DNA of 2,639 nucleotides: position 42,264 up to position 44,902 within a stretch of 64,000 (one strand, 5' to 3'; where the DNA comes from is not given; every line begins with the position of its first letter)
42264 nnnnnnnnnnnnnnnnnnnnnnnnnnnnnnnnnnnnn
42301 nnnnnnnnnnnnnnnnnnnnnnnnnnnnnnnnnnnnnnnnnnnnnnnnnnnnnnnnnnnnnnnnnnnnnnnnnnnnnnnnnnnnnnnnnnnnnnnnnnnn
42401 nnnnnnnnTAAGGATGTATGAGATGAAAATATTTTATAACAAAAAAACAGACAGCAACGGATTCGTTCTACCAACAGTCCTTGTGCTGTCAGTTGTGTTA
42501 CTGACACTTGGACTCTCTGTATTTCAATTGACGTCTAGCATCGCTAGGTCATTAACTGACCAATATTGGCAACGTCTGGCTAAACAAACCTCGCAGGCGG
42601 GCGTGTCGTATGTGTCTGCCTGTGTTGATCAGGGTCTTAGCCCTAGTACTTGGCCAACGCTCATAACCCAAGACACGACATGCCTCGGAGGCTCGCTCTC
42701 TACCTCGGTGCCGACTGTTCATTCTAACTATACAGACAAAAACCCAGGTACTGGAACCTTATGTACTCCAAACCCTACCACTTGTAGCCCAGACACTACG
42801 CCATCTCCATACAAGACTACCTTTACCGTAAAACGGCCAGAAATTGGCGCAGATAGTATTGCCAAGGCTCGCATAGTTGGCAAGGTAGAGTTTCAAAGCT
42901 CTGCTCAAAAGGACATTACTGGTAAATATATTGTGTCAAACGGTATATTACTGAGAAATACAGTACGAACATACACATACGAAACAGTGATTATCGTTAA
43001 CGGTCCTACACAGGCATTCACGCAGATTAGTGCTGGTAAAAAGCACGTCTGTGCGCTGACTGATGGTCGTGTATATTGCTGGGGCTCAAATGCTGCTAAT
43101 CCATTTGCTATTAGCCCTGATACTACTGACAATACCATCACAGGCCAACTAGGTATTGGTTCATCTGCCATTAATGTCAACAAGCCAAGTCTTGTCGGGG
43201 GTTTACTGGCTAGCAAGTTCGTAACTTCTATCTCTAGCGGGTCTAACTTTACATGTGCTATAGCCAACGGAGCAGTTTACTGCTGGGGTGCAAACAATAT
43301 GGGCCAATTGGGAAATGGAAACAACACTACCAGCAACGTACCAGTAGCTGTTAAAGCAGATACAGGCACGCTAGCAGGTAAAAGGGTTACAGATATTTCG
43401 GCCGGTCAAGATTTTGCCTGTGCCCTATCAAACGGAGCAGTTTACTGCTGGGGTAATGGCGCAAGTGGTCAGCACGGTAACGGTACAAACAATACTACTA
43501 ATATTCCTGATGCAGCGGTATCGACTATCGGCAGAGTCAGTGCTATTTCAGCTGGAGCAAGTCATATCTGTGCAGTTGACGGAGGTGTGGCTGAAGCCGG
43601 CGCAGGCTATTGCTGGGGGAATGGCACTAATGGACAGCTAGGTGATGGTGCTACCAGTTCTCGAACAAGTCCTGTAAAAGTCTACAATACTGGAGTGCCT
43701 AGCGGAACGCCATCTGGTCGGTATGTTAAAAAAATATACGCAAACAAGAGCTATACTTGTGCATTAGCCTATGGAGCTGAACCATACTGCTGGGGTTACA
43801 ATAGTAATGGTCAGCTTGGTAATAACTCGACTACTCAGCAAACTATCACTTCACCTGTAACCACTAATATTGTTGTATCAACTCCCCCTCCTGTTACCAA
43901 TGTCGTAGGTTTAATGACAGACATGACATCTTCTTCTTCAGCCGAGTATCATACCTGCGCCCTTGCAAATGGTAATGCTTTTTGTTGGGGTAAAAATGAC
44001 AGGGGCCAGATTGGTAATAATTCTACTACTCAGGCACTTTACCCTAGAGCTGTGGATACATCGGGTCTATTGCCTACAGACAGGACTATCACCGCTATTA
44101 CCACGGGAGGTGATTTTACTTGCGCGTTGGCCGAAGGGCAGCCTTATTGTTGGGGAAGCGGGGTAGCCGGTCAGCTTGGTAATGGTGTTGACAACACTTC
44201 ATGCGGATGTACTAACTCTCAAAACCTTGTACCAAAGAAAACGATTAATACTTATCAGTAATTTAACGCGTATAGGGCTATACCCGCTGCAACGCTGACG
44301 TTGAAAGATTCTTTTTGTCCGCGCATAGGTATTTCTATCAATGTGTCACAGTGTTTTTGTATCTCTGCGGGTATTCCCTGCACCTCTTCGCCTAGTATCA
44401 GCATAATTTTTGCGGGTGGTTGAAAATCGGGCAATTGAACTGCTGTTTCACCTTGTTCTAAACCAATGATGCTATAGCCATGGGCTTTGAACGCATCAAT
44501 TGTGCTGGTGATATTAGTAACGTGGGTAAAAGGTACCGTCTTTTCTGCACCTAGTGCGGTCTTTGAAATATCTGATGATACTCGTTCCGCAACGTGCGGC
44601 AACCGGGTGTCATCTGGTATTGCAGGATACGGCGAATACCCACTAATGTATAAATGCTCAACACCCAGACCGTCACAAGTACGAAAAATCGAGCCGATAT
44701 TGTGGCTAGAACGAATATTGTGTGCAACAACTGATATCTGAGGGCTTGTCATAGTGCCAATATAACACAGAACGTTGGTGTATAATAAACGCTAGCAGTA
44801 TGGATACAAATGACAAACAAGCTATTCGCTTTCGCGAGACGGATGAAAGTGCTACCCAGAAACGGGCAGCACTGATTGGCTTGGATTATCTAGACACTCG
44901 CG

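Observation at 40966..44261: Tandem seven-bladed RCC1-repeat proteins, one with a minor-pilin (PilX-like) N-terminus, beside a pilB-type ATPase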

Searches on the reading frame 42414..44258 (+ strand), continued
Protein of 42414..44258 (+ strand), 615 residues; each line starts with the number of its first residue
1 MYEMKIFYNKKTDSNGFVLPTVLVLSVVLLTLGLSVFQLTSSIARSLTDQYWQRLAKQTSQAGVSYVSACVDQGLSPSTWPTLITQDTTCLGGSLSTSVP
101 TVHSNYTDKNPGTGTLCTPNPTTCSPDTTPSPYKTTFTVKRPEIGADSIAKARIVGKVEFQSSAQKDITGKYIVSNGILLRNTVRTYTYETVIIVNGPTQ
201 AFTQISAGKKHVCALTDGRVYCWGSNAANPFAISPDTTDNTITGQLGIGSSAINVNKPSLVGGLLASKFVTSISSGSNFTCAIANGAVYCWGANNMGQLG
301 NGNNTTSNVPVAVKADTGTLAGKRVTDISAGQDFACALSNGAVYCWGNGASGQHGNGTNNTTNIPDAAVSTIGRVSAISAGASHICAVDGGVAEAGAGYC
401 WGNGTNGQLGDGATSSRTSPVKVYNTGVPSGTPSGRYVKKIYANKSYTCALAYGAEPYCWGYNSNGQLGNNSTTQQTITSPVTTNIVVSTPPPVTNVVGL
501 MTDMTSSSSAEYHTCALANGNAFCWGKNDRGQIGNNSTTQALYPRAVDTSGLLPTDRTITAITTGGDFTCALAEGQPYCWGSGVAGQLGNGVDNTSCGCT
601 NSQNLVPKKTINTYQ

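Call 17: find_encoding_contigs(protein=P0004, flank=10000, max_places=2)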
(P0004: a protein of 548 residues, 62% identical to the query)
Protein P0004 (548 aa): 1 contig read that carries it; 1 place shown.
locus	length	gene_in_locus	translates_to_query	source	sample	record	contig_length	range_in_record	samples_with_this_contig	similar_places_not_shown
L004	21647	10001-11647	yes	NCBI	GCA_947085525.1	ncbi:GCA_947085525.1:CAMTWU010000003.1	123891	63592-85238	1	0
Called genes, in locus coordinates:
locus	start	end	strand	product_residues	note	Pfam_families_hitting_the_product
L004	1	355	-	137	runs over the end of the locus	-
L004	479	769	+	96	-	PF02686:GatC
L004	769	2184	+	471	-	PF01425:Amidase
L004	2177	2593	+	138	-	-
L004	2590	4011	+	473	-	PF02934:GatB_N, PF02637:GatB_Yqey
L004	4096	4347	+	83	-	-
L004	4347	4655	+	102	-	-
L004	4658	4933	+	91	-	PF18910:DUF5665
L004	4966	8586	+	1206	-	PF02811:PHP, PF07733:DNA_pol3_alpha, PF17657:DNA_pol3_finger, PF14579:HHH_6, PF01336:tRNA_anti-codon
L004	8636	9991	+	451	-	PF25390:WD40_RLD, PF00415:RCC1, PF25390:WD40_RLD, PF00415:RCC1 (weak), PF13540:RCC1_2 (weak), PF00415:RCC1, PF13540:RCC1_2 (weak), PF00415:RCC1, +1 more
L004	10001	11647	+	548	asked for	PF25384:Alsin_RLD (faint), PF25390:WD40_RLD, PF13540:RCC1_2, PF25390:WD40_RLD, PF13540:RCC1_2 (weak), PF00415:RCC1, PF13540:RCC1_2 (weak), PF00415:RCC1 (weak)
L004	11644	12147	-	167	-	PF00588:SpoU_methylase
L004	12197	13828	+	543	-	PF00437:T2SSE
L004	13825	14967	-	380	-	PF00390:malic, PF03949:Malic_M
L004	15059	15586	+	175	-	PF01245:Ribosomal_L19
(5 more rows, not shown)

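Call 18: find_encoding_contigs(protein=P0001, flank=10000, max_places=2)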
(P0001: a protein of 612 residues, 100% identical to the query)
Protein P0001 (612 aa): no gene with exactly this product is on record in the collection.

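Call 19: find_encoding_contigs(protein=P0059, flank=10000, max_places=2)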
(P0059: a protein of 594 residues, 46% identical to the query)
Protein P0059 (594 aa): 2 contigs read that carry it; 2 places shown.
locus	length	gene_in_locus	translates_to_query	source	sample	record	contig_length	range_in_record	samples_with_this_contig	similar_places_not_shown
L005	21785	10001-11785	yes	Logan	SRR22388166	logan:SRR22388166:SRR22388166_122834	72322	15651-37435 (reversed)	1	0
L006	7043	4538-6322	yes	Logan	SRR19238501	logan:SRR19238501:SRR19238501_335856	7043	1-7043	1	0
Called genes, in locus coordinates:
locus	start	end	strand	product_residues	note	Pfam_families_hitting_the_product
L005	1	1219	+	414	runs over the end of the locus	PF01546:Peptidase_M20, PF07687:M20_dimer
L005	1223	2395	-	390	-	PF00155:Aminotran_1_2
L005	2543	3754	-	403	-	PF14790:THDPS_N, PF14789:THDPS_M, PF14602:Hexapep_2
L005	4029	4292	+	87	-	-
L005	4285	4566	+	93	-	-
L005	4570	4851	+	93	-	PF18910:DUF5665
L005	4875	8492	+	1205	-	PF02811:PHP, PF07733:DNA_pol3_alpha, PF17657:DNA_pol3_finger, PF14579:HHH_6, PF01336:tRNA_anti-codon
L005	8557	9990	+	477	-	PF25390:WD40_RLD, PF25384:Alsin_RLD (faint), PF13540:RCC1_2 (weak), PF00415:RCC1, PF13540:RCC1_2 (weak), PF00415:RCC1, PF25390:WD40_RLD, PF00415:RCC1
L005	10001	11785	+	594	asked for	PF13540:RCC1_2 (weak), PF25384:Alsin_RLD (faint), PF25390:WD40_RLD, PF13540:RCC1_2 (weak), PF00415:RCC1, PF25390:WD40_RLD, PF00415:RCC1, PF13540:RCC1_2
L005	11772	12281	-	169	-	PF00588:SpoU_methylase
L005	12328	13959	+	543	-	PF00437:T2SSE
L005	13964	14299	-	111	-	-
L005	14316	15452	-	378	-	PF00390:malic, PF03949:Malic_M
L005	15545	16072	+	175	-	PF01245:Ribosomal_L19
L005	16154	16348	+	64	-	-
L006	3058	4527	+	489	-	PF25390:WD40_RLD, PF25384:Alsin_RLD (faint), PF13540:RCC1_2 (weak), PF00415:RCC1, PF13540:RCC1_2 (weak), PF25390:WD40_RLD, PF00415:RCC1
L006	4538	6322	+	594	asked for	PF13540:RCC1_2 (weak), PF25384:Alsin_RLD (faint), PF25390:WD40_RLD, PF13540:RCC1_2 (weak), PF00415:RCC1, PF25390:WD40_RLD, PF00415:RCC1, PF13540:RCC1_2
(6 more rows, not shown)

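Call 56: find_encoding_contigs(protein=P0118, flank=10000, max_places=1)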
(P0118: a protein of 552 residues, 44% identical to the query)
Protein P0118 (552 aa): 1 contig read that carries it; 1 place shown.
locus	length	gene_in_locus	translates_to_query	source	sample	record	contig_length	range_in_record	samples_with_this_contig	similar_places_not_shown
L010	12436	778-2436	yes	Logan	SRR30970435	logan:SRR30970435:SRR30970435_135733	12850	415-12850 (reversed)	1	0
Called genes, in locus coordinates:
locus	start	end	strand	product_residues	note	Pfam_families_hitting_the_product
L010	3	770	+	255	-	?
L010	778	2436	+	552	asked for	PF25390:WD40_RLD, PF00415:RCC1, PF00415:RCC1, PF25390:WD40_RLD, PF13540:RCC1_2, PF00415:RCC1, PF13540:RCC1_2, PF00415:RCC1, +5 more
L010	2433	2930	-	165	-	PF00588:SpoU_methylase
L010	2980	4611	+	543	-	PF00437:T2SSE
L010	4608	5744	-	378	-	PF00390:malic, PF03949:Malic_M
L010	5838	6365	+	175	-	PF01245:Ribosomal_L19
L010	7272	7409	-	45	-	-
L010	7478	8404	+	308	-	PF01351:RNase_HII, PF08378:NERD (weak), PF02021:UPF0102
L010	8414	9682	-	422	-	PF00817:IMS, PF11799:IMS_C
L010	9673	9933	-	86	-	-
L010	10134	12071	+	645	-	PF05649:Peptidase_M13_N, PF01431:Peptidase_M13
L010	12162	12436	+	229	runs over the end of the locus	?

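Call 57: find_encoding_contigs(protein=P0040, flank=10000, max_places=1)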
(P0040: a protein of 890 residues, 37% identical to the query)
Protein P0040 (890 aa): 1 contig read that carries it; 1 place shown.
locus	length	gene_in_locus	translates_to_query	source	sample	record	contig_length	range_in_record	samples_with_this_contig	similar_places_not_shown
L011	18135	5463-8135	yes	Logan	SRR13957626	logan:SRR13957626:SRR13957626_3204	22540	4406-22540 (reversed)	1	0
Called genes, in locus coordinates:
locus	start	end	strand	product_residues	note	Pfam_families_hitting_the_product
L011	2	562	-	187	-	?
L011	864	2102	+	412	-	PF00266:Aminotran_5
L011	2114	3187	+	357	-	-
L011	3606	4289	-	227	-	PF13743:Thioredoxin_5 (weak), PF13462:Thioredoxin_4, PF01323:DSBA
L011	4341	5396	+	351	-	PF00571:CBS (weak)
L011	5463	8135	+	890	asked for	PF13540:RCC1_2, PF25390:WD40_RLD, PF13540:RCC1_2, PF00415:RCC1, PF25390:WD40_RLD, PF13540:RCC1_2, PF00415:RCC1, PF13540:RCC1_2, +13 more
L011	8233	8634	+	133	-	PF07963:N_methyl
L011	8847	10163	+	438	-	PF01336:tRNA_anti-codon, PF00152:tRNA-synt_2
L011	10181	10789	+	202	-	PF05154:TM2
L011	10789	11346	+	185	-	-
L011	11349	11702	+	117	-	-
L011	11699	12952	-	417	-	PF01225:Mur_ligase, PF08245:Mur_ligase_M (weak), PF02875:Mur_ligase_C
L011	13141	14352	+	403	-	PF07690:MFS_1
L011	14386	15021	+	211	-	-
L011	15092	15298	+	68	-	-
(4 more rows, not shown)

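Call 63: predict_structure(alignment_id=A3)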
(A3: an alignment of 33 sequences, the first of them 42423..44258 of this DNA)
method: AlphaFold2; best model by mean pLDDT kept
length: 612 residues; sequences in the alignment: 33
mean_pLDDT: 81.1   pTM: 0.71
mean pLDDT of the five models: 81.1, 79.7, 79.3, 78.0, 75.3
residues with pLDDT >= 90: 268; 70-90: 207; 50-70: 98; < 50: 39
segments of 3 or more residues with pLDDT < 50: 1-14, 106-115, 427-431, 485-488
pLDDT, mean of each block of 10 residues (from residue 1): 40 55 79 72 83 90 86 75 85 61 49 51 58 88 76 85 78 72 90 71 93 91 74 62 86 88 92 96 96 96 95 77 96 94 96 95 80 94 87 91 96 95 59 81 92 89 95 93 55 65 82 90 94 92 79 80 91 87 73 64 78 43
secondary structure, 60 per line:
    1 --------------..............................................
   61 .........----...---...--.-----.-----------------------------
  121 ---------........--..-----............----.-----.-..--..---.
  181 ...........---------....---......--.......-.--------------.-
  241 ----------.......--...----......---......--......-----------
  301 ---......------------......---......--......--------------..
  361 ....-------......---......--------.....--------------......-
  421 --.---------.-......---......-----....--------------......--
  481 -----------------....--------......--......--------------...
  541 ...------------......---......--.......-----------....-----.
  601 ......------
elements in order: H15-69 E80-82 E130-137 E147-158 E180-191 E201-204 E208-213 E216-222 E251-257 E267-272 E276-281 E284-289 E304-309 E322-327 E331-336 E339-344 E359-364 E372-377 E381-386 E395-399 E414-419 E435-440 E444-449 E455-458 E473-478 E498-501 E510-515 E518-523 E538-543 E556-561 E565-570 E573-579 H591-594 E600-606

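Call 66: fold_search(model_id=the predicted structure, library=pdb)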
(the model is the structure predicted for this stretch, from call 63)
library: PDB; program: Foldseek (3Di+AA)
matches with E <= 10: 672; with E <= 0.001: 295
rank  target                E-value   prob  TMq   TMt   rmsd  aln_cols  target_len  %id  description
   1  4nc4_A                3.8e-36  1.00  0.55  0.91   2.6       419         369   27  Crystal structure of photoreceptor AtUVR8 mutant W285F and light-induced structural changes at 120K (released 2016-10-26)
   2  4dnw_B                7.1e-36  1.00  0.55  0.89   2.5       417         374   27  Crystal structure of UVB-resistance protein UVR8 (released 2012-03-07)
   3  4d9s_B                8.4e-36  1.00  0.55  0.88   2.5       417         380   27  Crystal structure of Arabidopsis thaliana UVR8 (UV Resistance locus 8) (released 2012-04-04)
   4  4dnw_A                1.5e-35  1.00  0.55  0.90   2.5       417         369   26  Crystal structure of UVB-resistance protein UVR8 (released 2012-03-07)
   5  4d9s_A                1.5e-35  1.00  0.55  0.87   2.5       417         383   26  Crystal structure of Arabidopsis thaliana UVR8 (UV Resistance locus 8) (released 2012-04-04)
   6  6xzl                  2.0e-35  1.00  0.55  0.90   2.5       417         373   27  Arabidopsis UV-B photoreceptor UVR8 mutant D96N D107N (released 2021-01-13)
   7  4dnu                  2.2e-35  1.00  0.55  0.90   2.5       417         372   26  Crystal structure of the W285A mutant of UVB-resistance protein UVR8 (released 2012-03-07)
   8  6dd7_A                2.2e-35  1.00  0.55  0.90   2.5       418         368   26  Crystal structure of plant UVB photoreceptor UVR8 from in situ serial Laue diffraction (released 2018-07-18)
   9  6xzm_A                3.9e-35  1.00  0.55  0.91   2.6       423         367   26  Arabidopsis UV-B photoreceptor UVR8 mutant D96N D107N W285A (released 2021-01-13)
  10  4dnv_A                5.1e-35  1.00  0.55  0.90   2.5       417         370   27  Crystal structure of the W285F mutant of UVB-resistance protein UVR8 (released 2012-03-07)
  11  4dnv_B                6.4e-35  1.00  0.55  0.91   2.5       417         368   27  Crystal structure of the W285F mutant of UVB-resistance protein UVR8 (released 2012-03-07)
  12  8gqe_B                2.2e-34  1.00  0.56  0.87   2.7       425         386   26  Crystal structure of the W285A mutant of UVR8 in complex with RUP2 (released 2022-09-14)
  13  7vgg_B                2.3e-34  1.00  0.55  0.88   3.2       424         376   26  Cryo-EM structure of Ultraviolet-B activated UVR8 in complex with COP1 (released 2022-05-04)
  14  6xzn_A                8.1e-34  1.00  0.55  0.90   2.6       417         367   27  Arabidopsis UV-B photoreceptor UVR8 mutant G101S W285A (released 2021-01-13)
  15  6xzn_B                4.1e-33  1.00  0.54  0.90   2.7       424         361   25  Arabidopsis UV-B photoreceptor UVR8 mutant G101S W285A (released 2021-01-13)
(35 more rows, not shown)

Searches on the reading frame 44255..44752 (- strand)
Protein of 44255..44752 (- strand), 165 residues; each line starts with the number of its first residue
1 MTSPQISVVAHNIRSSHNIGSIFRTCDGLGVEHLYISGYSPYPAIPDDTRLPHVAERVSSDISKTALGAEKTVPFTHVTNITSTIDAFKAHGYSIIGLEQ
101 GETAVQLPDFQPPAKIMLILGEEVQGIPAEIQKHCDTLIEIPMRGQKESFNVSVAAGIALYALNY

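Call 3: search_protein_families(library=pfam, proteins=[window:44255-44752:-], max_evalue=1)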
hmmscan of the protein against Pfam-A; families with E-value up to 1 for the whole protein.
window:44255-44752:- (165 aa): 1 family
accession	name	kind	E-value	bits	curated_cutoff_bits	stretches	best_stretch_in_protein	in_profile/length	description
PF00588.24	SpoU_methylase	-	3.8e-35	121.5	29.7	1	6-161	2-142/142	SpoU rRNA Methylase family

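Call 4: search_protein_families(library=ncbifam, proteins=[window:44255-44752:-], max_evalue=1)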
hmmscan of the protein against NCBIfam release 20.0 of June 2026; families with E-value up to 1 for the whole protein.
window:44255-44752:- (165 aa): 12 families
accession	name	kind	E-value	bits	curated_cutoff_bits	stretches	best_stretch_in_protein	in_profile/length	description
TIGR00186.1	rRNA_methyl_3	equivalog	7.6e-31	107.4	160.15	2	58-163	132-236/240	23S rRNA (guanosine(2251)-2'-O)-methyltransferase RlmB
NF008386.0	PRK11181.1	equivalog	3.4e-21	75.6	366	1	10-162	100-237/244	23S rRNA (guanosine(2251)-2'-O)-methyltransferase RlmB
NF008117.0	PRK10864.1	equivalog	3.9e-17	62.5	267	1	11-160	202-335/344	tRNA/rRNA methyltransferase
NF008295.0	PRK11081.1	equivalog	9.2e-17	61.3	227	1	4-161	18-159/230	tRNA (guanosine(18)-2'-O)-methyltransferase TrmH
NF000477.1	NshR_TsnR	equivalog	6e-09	35.7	425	1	15-161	126-258/266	NshR/TsnR family 23S rRNA methyltransferase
TIGR00050.1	rRNA_methyl_1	subfamily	6.9e-09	35.9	167.15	2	113-163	103-153/233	TrmJ/YjtD family RNA methyltransferase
TIGR00185.1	tRNA_yibK_trmL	equivalog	1.5e-07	31.4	190.6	1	9-162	5-143/154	tRNA (uridine(34)/cytosine(34)/5-carboxymethylaminomethyluridine(34)-2'-O)-methyltransferase TrmL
NF041077.1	tRNAmeth_TrmJ_Sulfolob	equivalog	2.6e-05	24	350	1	16-163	12-151/229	tRNA (cytidine-2'-O-)-methyltransferase TrmJ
NF000035.1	nosihep_NshR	exception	0.0001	21.9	500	1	114-161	211-258/274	NshR family nosiheptide/thiostrepton resistance 23S rRNA methyltransferase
NF007752.0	PRK10433.1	equivalog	0.0018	17.8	212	1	15-163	12-155/228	tRNA/rRNA methyltransferase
NF007683.0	PRK10358.1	equivalog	0.01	15.7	282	1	117-161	96-142/157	tRNA (uridine(34)/cytosine(34)/5-carboxymethylaminomethyluridine(34)-2'-O)-methyltransferase TrmL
NF011694.0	PRK15114.1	equivalog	0.032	13.7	280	1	13-162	12-155/246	tRNA (cytosine(32)/uridine(32)-2'-O)-methyltransferase TrmJ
